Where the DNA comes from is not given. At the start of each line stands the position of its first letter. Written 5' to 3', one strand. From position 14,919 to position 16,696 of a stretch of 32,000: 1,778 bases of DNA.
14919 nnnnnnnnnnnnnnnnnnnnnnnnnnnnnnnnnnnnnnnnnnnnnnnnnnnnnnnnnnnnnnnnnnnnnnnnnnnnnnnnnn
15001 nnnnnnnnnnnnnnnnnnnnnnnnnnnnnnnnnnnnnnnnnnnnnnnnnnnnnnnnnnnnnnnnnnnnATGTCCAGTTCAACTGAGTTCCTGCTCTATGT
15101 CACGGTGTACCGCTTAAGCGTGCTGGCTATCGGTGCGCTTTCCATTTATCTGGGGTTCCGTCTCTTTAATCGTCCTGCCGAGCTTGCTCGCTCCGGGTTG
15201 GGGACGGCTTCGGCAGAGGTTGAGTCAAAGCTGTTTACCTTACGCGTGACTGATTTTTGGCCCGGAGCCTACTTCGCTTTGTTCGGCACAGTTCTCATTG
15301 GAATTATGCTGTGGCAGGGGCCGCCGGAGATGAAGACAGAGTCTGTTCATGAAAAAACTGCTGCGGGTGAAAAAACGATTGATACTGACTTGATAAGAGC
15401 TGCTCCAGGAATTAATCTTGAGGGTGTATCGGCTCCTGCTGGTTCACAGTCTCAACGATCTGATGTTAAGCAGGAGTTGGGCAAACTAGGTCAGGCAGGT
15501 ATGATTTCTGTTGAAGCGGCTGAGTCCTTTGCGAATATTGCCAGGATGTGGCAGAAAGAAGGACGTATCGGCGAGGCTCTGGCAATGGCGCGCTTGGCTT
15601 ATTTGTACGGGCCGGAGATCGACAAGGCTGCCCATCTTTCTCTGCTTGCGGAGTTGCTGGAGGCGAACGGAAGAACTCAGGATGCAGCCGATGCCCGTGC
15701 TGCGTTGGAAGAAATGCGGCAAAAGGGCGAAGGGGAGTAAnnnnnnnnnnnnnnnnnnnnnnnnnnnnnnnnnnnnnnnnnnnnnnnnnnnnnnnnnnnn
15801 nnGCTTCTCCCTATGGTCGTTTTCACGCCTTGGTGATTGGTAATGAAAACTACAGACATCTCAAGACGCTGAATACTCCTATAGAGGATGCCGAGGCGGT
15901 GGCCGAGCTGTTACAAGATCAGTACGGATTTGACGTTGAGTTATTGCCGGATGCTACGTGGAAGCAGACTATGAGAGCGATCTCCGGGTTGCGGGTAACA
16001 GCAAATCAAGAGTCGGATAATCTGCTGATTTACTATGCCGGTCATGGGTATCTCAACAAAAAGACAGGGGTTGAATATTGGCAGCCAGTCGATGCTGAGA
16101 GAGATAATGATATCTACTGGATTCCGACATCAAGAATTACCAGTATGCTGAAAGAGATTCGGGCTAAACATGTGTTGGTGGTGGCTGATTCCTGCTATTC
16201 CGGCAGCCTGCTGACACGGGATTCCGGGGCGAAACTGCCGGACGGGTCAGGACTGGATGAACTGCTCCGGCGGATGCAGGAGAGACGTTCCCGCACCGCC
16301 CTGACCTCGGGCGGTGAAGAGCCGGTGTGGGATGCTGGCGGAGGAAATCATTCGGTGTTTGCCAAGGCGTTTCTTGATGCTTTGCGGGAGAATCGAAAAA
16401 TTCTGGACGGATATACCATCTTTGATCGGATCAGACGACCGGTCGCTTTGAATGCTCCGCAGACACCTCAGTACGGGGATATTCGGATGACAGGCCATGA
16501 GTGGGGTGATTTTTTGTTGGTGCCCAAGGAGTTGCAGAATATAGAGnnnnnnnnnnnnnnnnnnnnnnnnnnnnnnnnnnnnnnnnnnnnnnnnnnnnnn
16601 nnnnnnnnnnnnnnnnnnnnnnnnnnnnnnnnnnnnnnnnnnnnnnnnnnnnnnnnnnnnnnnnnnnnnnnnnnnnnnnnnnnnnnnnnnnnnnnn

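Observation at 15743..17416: Hypervariable ligand-binding domain fused to an exported caspase-like protease, translationally coupled to a TM/TPR protein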

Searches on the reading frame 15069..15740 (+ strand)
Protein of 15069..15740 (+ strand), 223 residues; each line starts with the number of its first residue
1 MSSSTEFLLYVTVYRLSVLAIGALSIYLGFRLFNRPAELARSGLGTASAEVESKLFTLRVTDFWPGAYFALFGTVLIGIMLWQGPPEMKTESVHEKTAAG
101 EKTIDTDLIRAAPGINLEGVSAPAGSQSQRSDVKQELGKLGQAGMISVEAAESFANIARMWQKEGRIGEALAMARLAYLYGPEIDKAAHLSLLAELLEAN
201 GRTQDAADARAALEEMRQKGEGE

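Call 3: search_protein_families(library=pfam, proteins=[window:15069-15740:+], max_evalue=0.01)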
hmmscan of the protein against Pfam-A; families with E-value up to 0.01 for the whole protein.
window:15069-15740:+ (223 aa): 0 families

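Call 26: find_related_loci(query=window:15069-15740:+, collection=genome_contigs, flank=10000)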
Query window:15069-15740:+ (223 aa) in genome_contigs; peptide patterns used: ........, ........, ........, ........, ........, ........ (x = any residue, [..] = any of these).
125 stretches matched a pattern; 1 encode a relative of the query (tblastn E <= 1e-3); 1 distinct loci.
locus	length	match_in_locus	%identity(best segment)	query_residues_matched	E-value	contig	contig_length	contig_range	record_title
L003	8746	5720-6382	77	1-222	2e-103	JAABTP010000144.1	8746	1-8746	MAG: Desulfobulbaceae bacterium isolate S24.Bin023 NODE_147_length_8746_cov_16.231399, whole genome shotgun sequence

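Call 29: find_homologous_proteins(query=window:15069-15740:+, max_evalue=0.001)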
Query window:15069-15740:+ (223 aa): 53 proteins with E <= 0.001 among 1616 candidates.
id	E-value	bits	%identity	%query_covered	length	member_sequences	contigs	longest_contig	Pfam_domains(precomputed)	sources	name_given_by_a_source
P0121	2.4e-137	473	100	100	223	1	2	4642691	-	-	-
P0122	1.4e-120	418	88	100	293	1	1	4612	-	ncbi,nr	ncbi:MAG: hypothetical protein D3916_05145 [Candidatus Electrothrix sp. MAN1_4]|nr:hypothetical prot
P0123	9.7e-120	416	88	100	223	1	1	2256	-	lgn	-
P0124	1.7e-99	349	75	100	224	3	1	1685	-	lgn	-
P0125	1.4e-95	337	73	100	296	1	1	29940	-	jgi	jgi:hypothetical protein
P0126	2.9e-87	310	67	100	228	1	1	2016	-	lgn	-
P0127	2.1e-85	303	70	100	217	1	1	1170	-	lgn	-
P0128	4.3e-82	293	65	100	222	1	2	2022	-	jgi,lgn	-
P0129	1.7e-79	284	64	100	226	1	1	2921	-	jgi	jgi:hypothetical protein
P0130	4.8e-79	283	64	100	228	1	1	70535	-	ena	-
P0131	4.4e-75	270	64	97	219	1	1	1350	-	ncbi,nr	ncbi:MAG: hypothetical protein D3917_19770 [Candidatus Electrothrix sp. AX5]|nr:hypothetical protein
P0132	4.9e-75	270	59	100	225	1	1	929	-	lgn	-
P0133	7.4e-75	269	58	100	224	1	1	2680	-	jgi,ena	-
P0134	2.8e-74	267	59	100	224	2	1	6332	-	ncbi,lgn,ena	-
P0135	4.6e-73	263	68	91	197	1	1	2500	-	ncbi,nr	ncbi:MAG: hypothetical protein D3908_04345 [Candidatus Electrothrix sp. AUS4]|nr:hypothetical protei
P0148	1.1e-59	220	56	99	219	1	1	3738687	-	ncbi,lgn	ncbi:MAG: hypothetical protein ACL93V_15145 [Candidatus Electrothrix sp. YB6]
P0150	1.7e-59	219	57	100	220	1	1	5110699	-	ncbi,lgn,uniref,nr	ncbi:MAG: hypothetical protein Q3M24_16565 [Candidatus Electrothrix aestuarii]|uniref:Tetratricopept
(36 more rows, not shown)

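Call 31: find_encoding_contigs(protein=P0150, flank=8000, max_places=1)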
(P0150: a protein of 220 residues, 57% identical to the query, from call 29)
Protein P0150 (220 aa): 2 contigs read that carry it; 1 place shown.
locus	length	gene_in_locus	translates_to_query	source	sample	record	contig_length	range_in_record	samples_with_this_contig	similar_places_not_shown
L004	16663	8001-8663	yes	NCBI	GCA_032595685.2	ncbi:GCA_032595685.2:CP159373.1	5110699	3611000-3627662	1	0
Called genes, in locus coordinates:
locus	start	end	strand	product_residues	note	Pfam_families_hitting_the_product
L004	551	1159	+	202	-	PF02662:FlpD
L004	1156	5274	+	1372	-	PF13510:Fer2_4, PF14691:Fer4_20, PF01266:DAO, PF07992:Pyr_redox_2, PF13450:NAD_binding_8, PF12838:Fer4_7, PF13187:Fer4_9, PF14697:Fer4_21, +10 more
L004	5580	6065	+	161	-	PF15738:YafQ_toxin (faint)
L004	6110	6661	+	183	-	-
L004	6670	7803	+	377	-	-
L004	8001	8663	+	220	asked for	-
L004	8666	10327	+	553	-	PF00656:Peptidase_C14, PF03781:FGE-sulfatase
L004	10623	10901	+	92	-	PF03683:UPF0175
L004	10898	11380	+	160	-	PF11848:DUF3368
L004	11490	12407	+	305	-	-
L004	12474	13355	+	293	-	-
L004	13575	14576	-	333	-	PF14237:GYF_2, PF01987:AIM24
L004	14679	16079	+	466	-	PF01565:FAD_binding_4, PF02913:FAD-oxidase_C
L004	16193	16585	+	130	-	-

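Call 32: find_encoding_contigs(protein=P0148, flank=8000, max_places=1)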
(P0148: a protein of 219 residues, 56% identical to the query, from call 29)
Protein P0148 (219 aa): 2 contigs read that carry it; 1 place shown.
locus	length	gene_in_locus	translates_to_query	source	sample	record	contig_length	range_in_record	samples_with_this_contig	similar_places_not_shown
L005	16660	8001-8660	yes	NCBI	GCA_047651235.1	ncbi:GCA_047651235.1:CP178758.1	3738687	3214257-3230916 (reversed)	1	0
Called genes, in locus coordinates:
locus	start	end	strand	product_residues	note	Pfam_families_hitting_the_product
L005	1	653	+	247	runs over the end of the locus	PF07070:Spo0M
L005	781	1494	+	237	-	PF21033:RMD1-3, PF00515:TPR_1 (faint), PF07719:TPR_2 (faint), PF13176:TPR_7 (faint), PF13181:TPR_8 (faint), PF13428:TPR_14 (faint), PF13432:TPR_16 (faint), PF13424:TPR_12 (weak), +3 more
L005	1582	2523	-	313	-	PF00226:DnaJ, PF01556:DnaJ_C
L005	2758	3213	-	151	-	PF00436:SSB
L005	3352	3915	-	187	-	-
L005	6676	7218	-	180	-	PF00581:Rhodanese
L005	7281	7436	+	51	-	-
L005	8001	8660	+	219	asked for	-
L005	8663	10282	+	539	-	PF00656:Peptidase_C14, PF03781:FGE-sulfatase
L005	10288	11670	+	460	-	PF13742:tRNA_anti_2, PF01336:tRNA_anti-codon, PF02601:Exonuc_VII_L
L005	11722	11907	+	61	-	-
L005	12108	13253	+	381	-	PF07995:GSDH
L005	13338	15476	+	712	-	PF07478:Dala_Dala_lig_C, PF03576:Peptidase_S58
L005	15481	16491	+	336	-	PF00850:Hist_deacetyl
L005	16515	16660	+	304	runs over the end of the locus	PF01545:Cation_efflux, PF16916:ZT_dimer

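Call 33: find_encoding_contigs(protein=P0125, flank=8000, max_places=1)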
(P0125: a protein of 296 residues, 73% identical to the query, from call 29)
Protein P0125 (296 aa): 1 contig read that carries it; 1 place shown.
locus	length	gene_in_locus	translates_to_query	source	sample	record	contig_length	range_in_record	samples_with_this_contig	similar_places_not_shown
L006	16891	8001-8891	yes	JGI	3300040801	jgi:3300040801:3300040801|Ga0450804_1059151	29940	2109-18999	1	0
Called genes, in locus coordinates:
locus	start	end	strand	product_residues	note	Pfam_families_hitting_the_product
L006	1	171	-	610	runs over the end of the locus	PF00128:Alpha-amylase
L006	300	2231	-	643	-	PF02922:CBM_48, PF00128:Alpha-amylase, PF02806:Alpha-amylase_C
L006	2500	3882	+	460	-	PF13173:AAA_14, PF13635:DUF4143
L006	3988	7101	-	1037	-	PF13802:Gal_mutarotas_2, PF01055:Glyco_hydro_31_2nd, PF21365:Glyco_hydro_31_3rd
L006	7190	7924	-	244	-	-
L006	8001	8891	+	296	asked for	-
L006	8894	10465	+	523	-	PF00656:Peptidase_C14, PF03781:FGE-sulfatase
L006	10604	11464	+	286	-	-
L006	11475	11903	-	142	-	-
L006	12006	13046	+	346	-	PF13310:Virulence_RhuM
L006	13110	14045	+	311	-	PF01370:Epimerase (weak), PF05368:NmrA, PF13460:NAD_binding_10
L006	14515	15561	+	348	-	-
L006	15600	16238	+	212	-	-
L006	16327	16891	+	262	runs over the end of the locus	PF00230:MIP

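Call 34: find_encoding_contigs(protein=P0130, flank=8000, max_places=1)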
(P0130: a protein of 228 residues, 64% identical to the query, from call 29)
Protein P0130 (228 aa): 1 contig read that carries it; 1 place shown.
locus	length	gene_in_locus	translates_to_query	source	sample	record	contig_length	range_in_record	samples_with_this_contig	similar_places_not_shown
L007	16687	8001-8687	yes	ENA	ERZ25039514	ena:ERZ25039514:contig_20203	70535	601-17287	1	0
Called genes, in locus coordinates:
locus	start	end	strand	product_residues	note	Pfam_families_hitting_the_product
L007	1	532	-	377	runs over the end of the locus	?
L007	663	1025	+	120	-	-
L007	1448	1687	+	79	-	-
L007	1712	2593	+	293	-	PF01171:ATP_bind_3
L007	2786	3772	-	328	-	-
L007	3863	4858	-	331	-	PF07584:BatA, PF00092:VWA, PF06707:DUF1194 (faint), PF13519:VWA_2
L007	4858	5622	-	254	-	PF14316:DUF4381 (weak)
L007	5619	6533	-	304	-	PF01882:DUF58, PF13519:VWA_2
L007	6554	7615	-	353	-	PF20030:bpMoxR, PF00004:AAA (weak), PF07726:AAA_3, PF07728:AAA_5, PF17863:AAA_lid_2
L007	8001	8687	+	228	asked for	-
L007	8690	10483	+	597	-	PF00656:Peptidase_C14, PF03781:FGE-sulfatase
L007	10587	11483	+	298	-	-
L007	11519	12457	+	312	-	-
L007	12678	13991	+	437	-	PF05598:DUF772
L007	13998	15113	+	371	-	-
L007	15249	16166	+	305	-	-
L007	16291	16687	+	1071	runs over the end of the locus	PF04055:Radical_SAM, PF01209:Ubie_methyltran, PF13489:Methyltransf_23, PF13847:Methyltransf_31, PF08241:Methyltransf_11, PF08242:Methyltransf_12, PF13649:Methyltransf_25, PF18978:DUF5714, +1 more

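Call 61: predict_structure(alignment_id=A4)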
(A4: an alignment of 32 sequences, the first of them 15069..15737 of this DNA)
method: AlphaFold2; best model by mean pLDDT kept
length: 223 residues; sequences in the alignment: 32
mean_pLDDT: 63.7   pTM: 0.43
mean pLDDT of the five models: 63.7, 63.0, 60.7, 60.5, 59.4
residues with pLDDT >= 90: 5; 70-90: 95; 50-70: 54; < 50: 69
segments of 3 or more residues with pLDDT < 50: 35-64, 83-116
pLDDT, mean of each block of 10 residues (from residue 1): 52 70 72 51 35 35 52 61 44 38 37 45 58 78 75 88 86 88 84 90 87 81 50
secondary structure, 60 per line:
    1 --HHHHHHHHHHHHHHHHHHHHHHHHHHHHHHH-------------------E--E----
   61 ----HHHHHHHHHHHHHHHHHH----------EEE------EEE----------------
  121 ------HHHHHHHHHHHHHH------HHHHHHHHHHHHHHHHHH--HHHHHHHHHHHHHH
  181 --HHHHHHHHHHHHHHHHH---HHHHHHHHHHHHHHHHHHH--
elements in order: H3-33 H65-82 E93-95 E102-104 H127-140 H147-164 H167-180 H183-199 H203-221

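Call 67: fold_search(model_id=the predicted structure, library=pdb)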
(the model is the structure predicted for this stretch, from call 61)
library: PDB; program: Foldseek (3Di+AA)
matches with E <= 10: 1201; with E <= 0.001: 0
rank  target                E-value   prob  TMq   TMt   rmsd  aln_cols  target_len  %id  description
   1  5fzq_B                1.0e-02  1.00  0.34  0.70   3.1        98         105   20  Designed TPR Protein M4N (released 2016-10-12)
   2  5fzq_A                1.1e-02  1.00  0.31  0.62   7.0       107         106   18  Designed TPR Protein M4N (released 2016-10-12)
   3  5fzr_A                1.4e-02  1.00  0.32  0.65   6.9       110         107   17  Designed TPR Protein M4N delta C (CF I) (released 2016-10-12)
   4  7obi_A                1.5e-02  1.00  0.33  0.54   2.8        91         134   16  Consensus tetratricopeptide repeat protein type RV4 (released 2022-02-23)
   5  5oj8                  1.5e-02  1.00  0.34  0.36   2.9       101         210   17  Crystal structure of the KLC1-TPR domain ([A1-B5] fragment) (released 2017-10-11)
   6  7aie_A                1.6e-02  1.00  0.34  0.36   3.3        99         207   17  Crystal structure of a truncated form of the KLC1-TPR domain ([A1-B5] fragment) - Monoclinic crystal form (released 2021-10-06)
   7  7obi_B                1.8e-02  1.00  0.33  0.54   2.5        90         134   17  Consensus tetratricopeptide repeat protein type RV4 (released 2022-02-23)
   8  3kd7_C                2.6e-02  1.00  0.35  0.73   2.2        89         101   13  Designed TPR module (CTPR390) in complex with its peptide-ligand (Hsp90 peptide) (released 2010-02-02)
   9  7ai4_A                2.6e-02  1.00  0.32  0.29   3.4        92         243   21  Crystal structure of the KLC1-TPR domain truncated from its nonTPR region ([A1-B6]-Delta-nonTPR fragment) (released 2021-10-06)
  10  8fe6_A                2.6e-02  1.00  0.27  0.09   6.0        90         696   21  Crystal structure of human O-GlcNAc transferase (OGT) in complex with an exosite-binding peptide and UDP-GlcNAc (released 2023-08-09)
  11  5hgv_A                2.6e-02  1.00  0.27  0.09   6.5        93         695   22  Structure of an O-GlcNAc transferase point mutant, D554N in complex with peptide (released 2016-09-14)
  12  8ump_A                2.7e-02  1.00  0.28  0.49   7.1       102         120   18  T33-ml35 - Designed Tetrahedral Protein Cage Using Machine Learning Algorithms (released 2023-11-15)
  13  8fe7_A                2.7e-02  1.00  0.27  0.09  10.2       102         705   22  Crystal structure of human O-GlcNAc transferase (OGT) in complex with an exosite-binding peptide (SMG9) and UDP-GlcNAc (released 2023-08-09)
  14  3kd7_B                2.9e-02  1.00  0.34  0.73   1.9        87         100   14  Designed TPR module (CTPR390) in complex with its peptide-ligand (Hsp90 peptide) (released 2010-02-02)
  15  8cm9_A                2.9e-02  1.00  0.34  0.11   2.2        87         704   20  Structure of human O-GlcNAc transferase in complex with UDP and tP11 (released 2023-10-04)
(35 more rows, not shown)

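Call 75: search_protein_families(library=padloc, proteins=[window:15069-15740:+], max_evalue=0.001)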
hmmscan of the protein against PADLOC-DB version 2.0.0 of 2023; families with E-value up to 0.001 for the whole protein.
window:15069-15740:+ (223 aa): 0 families

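Call 76: search_protein_families(library=ncbifam, proteins=[window:15069-15740:+], max_evalue=0.001)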
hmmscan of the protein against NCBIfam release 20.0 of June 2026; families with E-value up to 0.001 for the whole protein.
window:15069-15740:+ (223 aa): 0 families

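Call 83: search_protein_representatives(alignment_id=A4)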
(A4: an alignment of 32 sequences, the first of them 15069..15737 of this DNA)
Query: 32 sequences, 217 profile positions. Proteins with E-value up to 0.001 (for the whole library): 1290; up to 1e-10: 344; up to 1e-30: 28. The best 150 are listed.
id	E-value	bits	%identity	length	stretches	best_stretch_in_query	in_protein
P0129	2.8e-103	360.8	-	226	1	1-216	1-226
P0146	5.1e-95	333.8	-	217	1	1-216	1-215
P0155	2.7e-86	305.3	-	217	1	1-215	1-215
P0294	1.2e-76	273.7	-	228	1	1-210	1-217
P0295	2.2e-62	227.1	-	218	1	1-207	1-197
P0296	2.3e-62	227.0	-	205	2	1-92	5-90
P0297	8.9e-59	215.3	-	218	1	1-216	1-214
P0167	1.7e-53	198.0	-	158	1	1-135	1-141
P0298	1.3e-50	188.6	-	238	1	1-216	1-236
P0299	5.9e-50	186.5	-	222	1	1-179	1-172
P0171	7.2e-50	186.2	-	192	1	40-212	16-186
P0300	9.3e-50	185.8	-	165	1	56-213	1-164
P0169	3.8e-43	164.2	-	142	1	1-120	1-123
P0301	1.3e-42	162.5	-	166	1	1-163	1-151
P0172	1.0e-38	149.7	-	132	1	88-216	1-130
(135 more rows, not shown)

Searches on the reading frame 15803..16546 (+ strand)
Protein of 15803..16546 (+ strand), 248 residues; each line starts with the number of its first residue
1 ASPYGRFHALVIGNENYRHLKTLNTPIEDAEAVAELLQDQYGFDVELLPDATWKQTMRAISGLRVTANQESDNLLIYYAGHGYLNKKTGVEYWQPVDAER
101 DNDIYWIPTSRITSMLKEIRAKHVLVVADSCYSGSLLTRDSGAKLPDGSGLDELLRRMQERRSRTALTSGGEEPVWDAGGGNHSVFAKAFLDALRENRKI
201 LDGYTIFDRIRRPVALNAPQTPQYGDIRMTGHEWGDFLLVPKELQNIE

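Call 42: search_solved_structures(query=window:15803-16546:+, max_evalue=1, show_alignments=2)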
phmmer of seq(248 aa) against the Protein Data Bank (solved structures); distinct sequences matched with E-value up to 1: 10.
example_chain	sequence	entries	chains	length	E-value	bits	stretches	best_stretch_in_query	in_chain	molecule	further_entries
3v4o_A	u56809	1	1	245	1.4e-06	31.2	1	9-100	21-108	Mucosa-associated lymphoid tissue lymphoma translocation protein 1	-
9mkc_A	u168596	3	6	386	3.9e-06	29.7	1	9-100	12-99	Mucosa-associated lymphoid tissue lymphoma translocation protein 1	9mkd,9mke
8v4x_A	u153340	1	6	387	3.9e-06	29.7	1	9-100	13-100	Mucosa-associated lymphoid tissue lymphoma translocation protein 1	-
3v55_A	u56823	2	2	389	3.9e-06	29.7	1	9-100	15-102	Mucosa-associated lymphoid tissue lymphoma translocation protein 1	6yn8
38go_A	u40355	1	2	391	4e-06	29.7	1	9-100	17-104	Mucosa-associated lymphoid tissue lymphoma translocation protein 1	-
6f7i_A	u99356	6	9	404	4.3e-06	29.6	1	9-100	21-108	Mucosa-associated lymphoid tissue lymphoma translocation protein 1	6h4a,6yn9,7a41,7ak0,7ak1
7pav_A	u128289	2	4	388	4.5e-06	29.5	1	9-100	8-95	Mucosa-associated lymphoid tissue lymphoma translocation protein 1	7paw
4i1p_A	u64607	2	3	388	4.5e-06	29.5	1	9-100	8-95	Mucosa-associated lymphoid tissue lymphoma translocation protein 1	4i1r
3uo8_B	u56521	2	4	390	4.5e-06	29.5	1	9-100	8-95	Mucosa-associated lymphoid tissue lymphoma translocation protein 1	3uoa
3v4l_A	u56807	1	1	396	0.00025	23.8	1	9-100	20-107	Mucosa-associated lymphoid tissue lymphoma translocation protein 1 homolog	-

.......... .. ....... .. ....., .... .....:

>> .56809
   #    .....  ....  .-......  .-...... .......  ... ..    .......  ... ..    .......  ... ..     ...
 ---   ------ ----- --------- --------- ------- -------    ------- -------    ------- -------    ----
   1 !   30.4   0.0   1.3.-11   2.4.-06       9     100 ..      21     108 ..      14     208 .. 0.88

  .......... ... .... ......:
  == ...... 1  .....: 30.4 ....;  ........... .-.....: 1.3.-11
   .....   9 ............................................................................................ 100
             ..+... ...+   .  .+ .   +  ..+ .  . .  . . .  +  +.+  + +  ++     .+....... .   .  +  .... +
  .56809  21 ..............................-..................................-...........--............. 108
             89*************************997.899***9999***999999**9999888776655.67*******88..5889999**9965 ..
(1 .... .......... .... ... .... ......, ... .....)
